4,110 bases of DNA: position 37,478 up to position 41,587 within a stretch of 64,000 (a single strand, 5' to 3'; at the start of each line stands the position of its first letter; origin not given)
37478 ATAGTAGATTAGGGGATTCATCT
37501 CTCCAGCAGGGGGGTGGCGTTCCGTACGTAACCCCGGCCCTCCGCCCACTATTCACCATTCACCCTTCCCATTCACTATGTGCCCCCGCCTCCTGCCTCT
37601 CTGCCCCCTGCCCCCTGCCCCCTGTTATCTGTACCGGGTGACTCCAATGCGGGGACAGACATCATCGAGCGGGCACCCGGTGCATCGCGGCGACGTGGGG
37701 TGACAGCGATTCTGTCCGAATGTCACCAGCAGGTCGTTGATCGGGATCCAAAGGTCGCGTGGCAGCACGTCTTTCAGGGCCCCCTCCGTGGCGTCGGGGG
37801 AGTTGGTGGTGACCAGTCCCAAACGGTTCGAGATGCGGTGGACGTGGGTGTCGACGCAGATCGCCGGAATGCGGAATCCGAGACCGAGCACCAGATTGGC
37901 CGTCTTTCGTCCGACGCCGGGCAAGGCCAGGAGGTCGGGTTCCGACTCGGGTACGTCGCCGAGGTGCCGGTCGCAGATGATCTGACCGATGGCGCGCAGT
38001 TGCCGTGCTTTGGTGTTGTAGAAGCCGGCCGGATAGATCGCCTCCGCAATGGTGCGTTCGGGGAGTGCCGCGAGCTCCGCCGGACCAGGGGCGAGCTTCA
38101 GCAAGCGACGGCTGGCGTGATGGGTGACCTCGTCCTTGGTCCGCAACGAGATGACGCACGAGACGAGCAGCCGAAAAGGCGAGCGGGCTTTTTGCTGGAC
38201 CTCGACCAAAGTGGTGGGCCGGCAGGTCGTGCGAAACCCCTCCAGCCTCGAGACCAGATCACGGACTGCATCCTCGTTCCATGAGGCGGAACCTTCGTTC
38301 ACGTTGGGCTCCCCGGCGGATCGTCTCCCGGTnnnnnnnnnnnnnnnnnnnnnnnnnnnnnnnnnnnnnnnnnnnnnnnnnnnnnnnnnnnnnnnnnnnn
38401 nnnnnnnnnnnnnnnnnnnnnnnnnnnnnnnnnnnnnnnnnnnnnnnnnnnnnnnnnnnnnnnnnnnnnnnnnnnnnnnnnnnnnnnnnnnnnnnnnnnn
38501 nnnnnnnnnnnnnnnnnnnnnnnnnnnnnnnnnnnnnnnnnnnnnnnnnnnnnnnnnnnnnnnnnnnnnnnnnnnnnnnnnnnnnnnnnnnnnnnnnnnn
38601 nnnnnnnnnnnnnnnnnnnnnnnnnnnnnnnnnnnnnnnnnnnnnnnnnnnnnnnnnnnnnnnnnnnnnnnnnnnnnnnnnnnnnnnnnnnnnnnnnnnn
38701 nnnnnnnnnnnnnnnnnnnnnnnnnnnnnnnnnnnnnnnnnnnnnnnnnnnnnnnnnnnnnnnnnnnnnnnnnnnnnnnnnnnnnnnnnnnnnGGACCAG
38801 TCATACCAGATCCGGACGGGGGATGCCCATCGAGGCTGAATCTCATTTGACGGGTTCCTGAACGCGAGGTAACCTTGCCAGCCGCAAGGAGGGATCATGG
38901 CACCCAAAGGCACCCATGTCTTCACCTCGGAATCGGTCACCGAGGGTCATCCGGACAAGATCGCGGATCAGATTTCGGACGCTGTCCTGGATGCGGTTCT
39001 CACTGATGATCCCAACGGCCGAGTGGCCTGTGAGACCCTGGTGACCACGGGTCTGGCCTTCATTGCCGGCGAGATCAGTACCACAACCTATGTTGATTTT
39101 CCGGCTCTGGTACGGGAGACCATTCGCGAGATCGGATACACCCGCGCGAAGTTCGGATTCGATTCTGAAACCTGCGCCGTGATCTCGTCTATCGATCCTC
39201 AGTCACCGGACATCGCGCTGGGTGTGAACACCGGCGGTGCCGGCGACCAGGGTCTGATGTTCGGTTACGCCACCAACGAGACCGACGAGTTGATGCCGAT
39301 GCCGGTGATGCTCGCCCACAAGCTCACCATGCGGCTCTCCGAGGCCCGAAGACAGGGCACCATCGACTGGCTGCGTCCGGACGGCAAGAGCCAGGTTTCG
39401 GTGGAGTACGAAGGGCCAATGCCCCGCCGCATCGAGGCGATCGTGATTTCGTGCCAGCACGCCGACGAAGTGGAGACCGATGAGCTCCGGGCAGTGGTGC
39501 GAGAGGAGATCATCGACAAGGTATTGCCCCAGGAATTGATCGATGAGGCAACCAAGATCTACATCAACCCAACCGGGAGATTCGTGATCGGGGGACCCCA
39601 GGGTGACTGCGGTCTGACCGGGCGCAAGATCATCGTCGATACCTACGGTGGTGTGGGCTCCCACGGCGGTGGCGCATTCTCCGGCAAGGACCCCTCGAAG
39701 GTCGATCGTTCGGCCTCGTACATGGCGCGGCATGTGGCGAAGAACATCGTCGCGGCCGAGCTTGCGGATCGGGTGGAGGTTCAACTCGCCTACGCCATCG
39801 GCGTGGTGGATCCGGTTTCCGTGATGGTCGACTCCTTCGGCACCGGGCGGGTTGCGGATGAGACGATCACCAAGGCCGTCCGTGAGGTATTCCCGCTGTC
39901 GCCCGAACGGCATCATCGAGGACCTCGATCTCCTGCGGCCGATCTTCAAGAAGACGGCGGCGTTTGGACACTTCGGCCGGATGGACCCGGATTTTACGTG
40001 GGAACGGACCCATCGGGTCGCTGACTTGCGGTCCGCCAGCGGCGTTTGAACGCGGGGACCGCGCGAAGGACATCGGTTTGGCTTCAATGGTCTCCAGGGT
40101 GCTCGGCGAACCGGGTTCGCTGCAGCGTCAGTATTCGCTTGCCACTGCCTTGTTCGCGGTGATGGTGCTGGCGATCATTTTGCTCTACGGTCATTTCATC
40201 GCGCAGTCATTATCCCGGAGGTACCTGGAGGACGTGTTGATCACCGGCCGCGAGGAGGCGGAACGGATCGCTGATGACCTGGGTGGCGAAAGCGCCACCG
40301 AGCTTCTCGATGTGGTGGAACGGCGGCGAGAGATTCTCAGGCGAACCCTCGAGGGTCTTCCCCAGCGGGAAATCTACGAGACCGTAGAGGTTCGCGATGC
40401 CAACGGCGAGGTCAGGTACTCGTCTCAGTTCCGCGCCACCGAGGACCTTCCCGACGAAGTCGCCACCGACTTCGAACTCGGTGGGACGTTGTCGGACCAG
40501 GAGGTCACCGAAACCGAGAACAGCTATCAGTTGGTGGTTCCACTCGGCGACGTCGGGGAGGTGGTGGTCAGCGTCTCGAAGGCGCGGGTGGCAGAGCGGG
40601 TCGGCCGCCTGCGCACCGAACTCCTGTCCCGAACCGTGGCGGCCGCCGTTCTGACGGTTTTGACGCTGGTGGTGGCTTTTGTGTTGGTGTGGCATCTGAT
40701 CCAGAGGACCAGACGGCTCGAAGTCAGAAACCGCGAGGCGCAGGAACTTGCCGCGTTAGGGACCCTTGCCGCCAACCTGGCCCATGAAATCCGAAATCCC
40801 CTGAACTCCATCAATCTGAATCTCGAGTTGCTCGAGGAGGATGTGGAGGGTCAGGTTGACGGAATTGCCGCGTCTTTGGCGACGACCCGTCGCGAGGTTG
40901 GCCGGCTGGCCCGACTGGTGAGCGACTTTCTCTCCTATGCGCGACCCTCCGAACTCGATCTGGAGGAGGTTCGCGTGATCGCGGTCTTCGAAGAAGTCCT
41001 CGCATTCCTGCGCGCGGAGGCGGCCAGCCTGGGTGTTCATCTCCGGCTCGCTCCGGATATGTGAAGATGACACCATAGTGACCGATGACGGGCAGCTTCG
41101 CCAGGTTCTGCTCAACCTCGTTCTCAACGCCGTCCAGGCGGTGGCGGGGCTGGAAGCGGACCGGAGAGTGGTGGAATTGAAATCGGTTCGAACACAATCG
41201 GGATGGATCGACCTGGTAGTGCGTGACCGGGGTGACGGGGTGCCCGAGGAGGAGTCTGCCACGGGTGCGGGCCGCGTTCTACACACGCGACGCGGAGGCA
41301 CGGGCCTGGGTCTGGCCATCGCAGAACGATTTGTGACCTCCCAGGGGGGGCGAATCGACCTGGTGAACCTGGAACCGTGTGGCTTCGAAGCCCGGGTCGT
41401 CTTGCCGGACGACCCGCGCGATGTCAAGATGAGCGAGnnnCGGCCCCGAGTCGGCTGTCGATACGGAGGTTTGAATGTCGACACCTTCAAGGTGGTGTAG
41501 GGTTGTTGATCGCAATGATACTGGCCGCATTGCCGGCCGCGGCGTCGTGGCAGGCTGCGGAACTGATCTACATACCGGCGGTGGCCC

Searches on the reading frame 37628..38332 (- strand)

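Call 24: search_protein_families(library=pfam, proteins=[window:37628-38332:-], max_evalue=0.01)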
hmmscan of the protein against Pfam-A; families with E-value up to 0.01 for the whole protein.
window:37628-38332:- (235 aa): 2 families
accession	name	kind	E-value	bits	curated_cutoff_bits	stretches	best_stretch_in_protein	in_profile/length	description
PF00730.31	HhH-GPD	-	2.3e-21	76.6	26.2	1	57-191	1-107/108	HhH-GPD superfamily base excision DNA repair protein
PF00633.29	HHH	-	3.4e-08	33.3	24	1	122-149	1-28/30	Helix-hairpin-helix motif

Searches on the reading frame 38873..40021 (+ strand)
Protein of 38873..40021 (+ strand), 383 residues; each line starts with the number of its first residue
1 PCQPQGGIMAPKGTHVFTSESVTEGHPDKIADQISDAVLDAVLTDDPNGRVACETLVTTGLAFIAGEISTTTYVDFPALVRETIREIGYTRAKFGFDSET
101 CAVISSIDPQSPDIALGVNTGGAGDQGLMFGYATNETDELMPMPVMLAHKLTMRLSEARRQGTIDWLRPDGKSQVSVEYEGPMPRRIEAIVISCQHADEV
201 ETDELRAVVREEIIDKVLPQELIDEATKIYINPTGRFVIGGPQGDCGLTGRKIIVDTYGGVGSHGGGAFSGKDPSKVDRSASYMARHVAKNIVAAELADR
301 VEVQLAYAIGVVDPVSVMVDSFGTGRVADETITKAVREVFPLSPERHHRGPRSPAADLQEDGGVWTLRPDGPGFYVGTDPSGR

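Call 24: search_protein_families(library=pfam, proteins=[window:38873-40021:+], max_evalue=0.01)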
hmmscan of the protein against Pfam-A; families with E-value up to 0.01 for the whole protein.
window:38873-40021:+ (383 aa): 3 families
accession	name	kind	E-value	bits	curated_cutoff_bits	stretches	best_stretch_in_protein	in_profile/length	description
PF02773.21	S-AdoMet_synt_C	-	3.7e-53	179.6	25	1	239-345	1-107/138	S-adenosylmethionine synthetase, C-terminal domain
PF02772.21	S-AdoMet_synt_M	-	1.8e-48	164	29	1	122-237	3-120/120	S-adenosylmethionine synthetase, central domain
PF00438.25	S-AdoMet_synt_N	-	4.2e-43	146.4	33.1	1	15-112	2-99/99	S-adenosylmethionine synthetase, N-terminal domain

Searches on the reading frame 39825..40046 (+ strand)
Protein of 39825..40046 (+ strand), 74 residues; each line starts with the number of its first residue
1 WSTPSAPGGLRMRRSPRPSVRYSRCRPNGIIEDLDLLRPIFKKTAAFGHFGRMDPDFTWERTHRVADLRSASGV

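Call 25: search_protein_families(library=pfam, proteins=[window:39825-40046:+], max_evalue=0.05)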
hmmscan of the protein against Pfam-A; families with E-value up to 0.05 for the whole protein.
window:39825-40046:+ (74 aa): 2 families
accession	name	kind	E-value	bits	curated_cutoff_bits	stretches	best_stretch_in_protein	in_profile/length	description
PF02773.21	S-AdoMet_synt_C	-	6.8e-08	33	25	1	25-61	104-138/138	S-adenosylmethionine synthetase, C-terminal domain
PF19236.4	ADAMTS_CR_3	-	0.016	15.6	21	1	22-64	65-107/115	ADAMTS cysteine-rich domain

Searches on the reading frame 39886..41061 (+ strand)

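Call 24: search_protein_families(library=pfam, proteins=[window:39886-41061:+], max_evalue=0.01)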
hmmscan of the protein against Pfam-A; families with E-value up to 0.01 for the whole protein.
window:39886-41061:+ (392 aa): 1 family
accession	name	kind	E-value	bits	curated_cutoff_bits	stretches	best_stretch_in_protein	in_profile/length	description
PF00512.31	HisKA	-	2e-14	53.8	26.9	1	291-354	2-63/66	His Kinase A (phospho-acceptor) domain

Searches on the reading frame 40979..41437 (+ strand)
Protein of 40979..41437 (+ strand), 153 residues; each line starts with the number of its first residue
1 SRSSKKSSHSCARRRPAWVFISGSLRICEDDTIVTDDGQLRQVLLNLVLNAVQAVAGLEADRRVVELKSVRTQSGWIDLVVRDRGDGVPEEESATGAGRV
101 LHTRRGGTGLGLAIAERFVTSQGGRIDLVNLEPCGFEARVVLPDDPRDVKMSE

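Call 25: search_protein_families(library=pfam, proteins=[window:40979-41437:+], max_evalue=0.05)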
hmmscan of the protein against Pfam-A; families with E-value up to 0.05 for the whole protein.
window:40979-41437:+ (153 aa): 2 families
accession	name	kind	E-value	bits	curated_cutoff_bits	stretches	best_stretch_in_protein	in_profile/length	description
PF02518.31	HATPase_c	-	7.9e-16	58.9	26.4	1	36-144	2-109/111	Histidine kinase-, DNA gyrase B-, and HSP90-like ATPase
PF13581.12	HATPase_c_2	-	0.00089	19.7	27.4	1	48-120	40-110/127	Histidine kinase-like ATPase domain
